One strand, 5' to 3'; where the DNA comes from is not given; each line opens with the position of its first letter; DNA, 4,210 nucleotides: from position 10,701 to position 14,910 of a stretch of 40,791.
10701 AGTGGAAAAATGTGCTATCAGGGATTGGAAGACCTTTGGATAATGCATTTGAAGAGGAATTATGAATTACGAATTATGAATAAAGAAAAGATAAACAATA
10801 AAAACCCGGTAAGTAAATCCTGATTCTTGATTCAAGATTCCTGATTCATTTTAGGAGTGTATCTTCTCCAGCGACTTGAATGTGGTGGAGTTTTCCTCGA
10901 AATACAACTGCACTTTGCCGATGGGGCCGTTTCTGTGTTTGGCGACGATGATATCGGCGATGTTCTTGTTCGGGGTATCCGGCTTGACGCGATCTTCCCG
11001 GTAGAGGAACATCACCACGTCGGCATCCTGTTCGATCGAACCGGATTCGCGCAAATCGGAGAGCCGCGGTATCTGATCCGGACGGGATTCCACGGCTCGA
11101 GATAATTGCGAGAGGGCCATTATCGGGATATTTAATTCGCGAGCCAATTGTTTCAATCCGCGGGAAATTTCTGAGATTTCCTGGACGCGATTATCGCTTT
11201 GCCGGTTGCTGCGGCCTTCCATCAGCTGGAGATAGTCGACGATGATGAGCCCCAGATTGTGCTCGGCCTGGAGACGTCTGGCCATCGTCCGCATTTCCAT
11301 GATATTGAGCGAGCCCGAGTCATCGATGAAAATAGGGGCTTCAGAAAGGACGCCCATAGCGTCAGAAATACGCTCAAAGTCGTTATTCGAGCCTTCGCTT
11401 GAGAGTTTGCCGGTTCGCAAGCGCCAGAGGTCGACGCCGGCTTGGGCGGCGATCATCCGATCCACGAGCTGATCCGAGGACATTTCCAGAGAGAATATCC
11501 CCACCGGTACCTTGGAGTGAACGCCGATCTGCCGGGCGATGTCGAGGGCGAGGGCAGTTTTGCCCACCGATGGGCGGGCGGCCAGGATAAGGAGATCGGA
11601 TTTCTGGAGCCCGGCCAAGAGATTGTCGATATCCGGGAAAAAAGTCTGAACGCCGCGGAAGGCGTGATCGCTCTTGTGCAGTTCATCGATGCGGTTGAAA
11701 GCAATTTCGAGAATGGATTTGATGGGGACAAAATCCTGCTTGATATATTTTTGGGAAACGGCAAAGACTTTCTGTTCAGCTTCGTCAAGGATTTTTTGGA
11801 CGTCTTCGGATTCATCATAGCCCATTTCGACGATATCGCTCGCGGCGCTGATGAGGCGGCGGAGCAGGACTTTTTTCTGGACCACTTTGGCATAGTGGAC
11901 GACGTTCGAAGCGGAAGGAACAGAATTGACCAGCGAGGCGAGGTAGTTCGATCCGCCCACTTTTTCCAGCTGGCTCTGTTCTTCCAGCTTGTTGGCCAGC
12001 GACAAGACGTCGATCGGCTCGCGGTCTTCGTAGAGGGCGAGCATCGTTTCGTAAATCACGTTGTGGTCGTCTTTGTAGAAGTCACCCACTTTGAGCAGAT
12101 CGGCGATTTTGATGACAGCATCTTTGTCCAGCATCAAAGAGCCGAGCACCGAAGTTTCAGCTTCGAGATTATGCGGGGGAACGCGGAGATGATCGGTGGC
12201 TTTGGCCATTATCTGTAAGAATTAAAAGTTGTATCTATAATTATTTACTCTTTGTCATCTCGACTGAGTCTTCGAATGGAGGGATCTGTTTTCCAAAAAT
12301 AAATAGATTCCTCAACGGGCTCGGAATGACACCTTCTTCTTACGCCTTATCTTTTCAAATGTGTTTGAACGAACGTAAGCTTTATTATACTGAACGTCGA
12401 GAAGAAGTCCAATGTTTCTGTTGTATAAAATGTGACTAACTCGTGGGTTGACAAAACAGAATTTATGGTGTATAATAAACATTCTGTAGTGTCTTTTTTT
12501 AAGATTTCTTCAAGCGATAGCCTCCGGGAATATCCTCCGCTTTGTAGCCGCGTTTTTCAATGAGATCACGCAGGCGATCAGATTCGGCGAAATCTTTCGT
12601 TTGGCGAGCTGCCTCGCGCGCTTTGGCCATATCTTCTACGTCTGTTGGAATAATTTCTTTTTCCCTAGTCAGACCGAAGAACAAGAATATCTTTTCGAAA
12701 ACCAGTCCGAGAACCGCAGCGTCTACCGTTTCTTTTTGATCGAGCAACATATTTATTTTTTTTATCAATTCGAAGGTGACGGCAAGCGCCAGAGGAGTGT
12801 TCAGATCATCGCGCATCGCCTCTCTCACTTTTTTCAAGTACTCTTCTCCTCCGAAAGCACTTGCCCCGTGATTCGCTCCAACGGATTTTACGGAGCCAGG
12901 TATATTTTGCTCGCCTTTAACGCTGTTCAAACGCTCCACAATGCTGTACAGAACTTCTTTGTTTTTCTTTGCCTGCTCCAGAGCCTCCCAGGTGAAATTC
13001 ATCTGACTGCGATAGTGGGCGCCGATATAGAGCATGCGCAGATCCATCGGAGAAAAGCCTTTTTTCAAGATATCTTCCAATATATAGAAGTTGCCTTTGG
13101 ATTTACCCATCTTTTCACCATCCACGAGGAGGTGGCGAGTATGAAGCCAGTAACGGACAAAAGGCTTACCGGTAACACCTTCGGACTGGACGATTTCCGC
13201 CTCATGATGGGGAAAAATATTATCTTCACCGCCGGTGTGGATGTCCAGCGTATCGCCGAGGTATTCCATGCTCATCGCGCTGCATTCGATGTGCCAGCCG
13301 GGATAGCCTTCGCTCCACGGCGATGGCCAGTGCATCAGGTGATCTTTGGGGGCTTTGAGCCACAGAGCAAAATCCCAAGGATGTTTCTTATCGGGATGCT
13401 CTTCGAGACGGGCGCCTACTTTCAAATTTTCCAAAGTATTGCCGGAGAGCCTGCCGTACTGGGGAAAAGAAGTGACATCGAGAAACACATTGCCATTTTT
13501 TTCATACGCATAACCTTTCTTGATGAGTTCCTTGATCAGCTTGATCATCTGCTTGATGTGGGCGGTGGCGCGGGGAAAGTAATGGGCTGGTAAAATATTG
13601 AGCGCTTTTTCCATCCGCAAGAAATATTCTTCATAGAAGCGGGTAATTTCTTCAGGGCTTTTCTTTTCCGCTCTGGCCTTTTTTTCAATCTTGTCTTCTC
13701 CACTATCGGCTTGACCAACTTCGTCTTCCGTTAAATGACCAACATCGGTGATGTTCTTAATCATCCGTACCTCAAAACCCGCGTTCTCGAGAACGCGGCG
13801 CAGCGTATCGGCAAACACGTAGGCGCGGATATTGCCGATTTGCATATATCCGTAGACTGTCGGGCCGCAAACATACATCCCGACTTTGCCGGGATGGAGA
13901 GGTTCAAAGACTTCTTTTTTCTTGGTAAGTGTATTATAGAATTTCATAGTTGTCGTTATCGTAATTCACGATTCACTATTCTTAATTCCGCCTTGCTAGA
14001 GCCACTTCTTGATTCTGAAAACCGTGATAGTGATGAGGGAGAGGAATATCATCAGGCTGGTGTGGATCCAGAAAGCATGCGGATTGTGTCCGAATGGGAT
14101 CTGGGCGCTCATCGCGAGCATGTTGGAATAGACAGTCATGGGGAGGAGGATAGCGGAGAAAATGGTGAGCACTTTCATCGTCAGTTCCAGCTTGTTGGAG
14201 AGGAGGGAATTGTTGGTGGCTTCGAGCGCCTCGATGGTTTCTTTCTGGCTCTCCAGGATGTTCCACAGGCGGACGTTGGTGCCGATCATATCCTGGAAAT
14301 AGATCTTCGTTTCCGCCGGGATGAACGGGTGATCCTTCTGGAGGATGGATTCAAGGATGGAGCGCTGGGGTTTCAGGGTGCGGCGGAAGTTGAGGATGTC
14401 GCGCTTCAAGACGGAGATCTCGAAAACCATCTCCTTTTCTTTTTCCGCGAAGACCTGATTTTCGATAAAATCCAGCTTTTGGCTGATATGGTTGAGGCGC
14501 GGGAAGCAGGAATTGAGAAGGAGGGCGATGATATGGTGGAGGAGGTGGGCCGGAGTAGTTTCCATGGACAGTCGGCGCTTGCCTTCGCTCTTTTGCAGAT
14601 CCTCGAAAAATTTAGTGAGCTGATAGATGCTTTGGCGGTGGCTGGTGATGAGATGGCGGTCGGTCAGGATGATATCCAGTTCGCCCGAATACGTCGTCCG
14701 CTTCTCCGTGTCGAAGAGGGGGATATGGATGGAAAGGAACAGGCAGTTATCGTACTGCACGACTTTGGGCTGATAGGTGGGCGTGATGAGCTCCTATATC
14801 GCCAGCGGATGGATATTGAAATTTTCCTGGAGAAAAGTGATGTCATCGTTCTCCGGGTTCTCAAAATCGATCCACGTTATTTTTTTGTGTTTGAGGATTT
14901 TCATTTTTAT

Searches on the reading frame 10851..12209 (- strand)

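Call 49: search_protein_families(library=pfam, proteins=[window:10851-12209:-], max_evalue=0.001)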
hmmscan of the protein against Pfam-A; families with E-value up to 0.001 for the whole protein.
window:10851-12209:- (452 aa): 3 families
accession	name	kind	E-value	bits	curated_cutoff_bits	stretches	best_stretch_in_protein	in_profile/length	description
PF03796.21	DnaB_C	-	5.8e-104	347.4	27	1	186-445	1-254/255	DnaB-like helicase C terminal domain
PF00772.26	DnaB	-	4e-34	117.2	23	1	11-111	2-102/103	DnaB-like helicase N terminal domain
PF13481.12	AAA_25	-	1.6e-14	54.4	27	1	182-369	10-190/195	AAA domain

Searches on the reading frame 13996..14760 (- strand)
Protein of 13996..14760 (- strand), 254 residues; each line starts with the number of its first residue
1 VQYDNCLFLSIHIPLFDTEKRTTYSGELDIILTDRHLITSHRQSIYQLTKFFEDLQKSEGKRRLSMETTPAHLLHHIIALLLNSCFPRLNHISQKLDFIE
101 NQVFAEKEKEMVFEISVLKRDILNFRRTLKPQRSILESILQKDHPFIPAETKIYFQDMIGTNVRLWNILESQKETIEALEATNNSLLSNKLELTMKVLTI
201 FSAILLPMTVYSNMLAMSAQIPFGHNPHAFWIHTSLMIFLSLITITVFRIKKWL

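Call 49: search_protein_families(library=pfam, proteins=[window:13996-14760:-], max_evalue=0.001)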
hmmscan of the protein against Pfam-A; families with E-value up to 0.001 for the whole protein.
window:13996-14760:- (254 aa): 1 family
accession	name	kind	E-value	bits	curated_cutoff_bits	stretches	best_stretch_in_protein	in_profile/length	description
PF01544.23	CorA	-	8.8e-38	130.7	27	1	3-249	46-291/292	CorA-like Mg2+ transporter protein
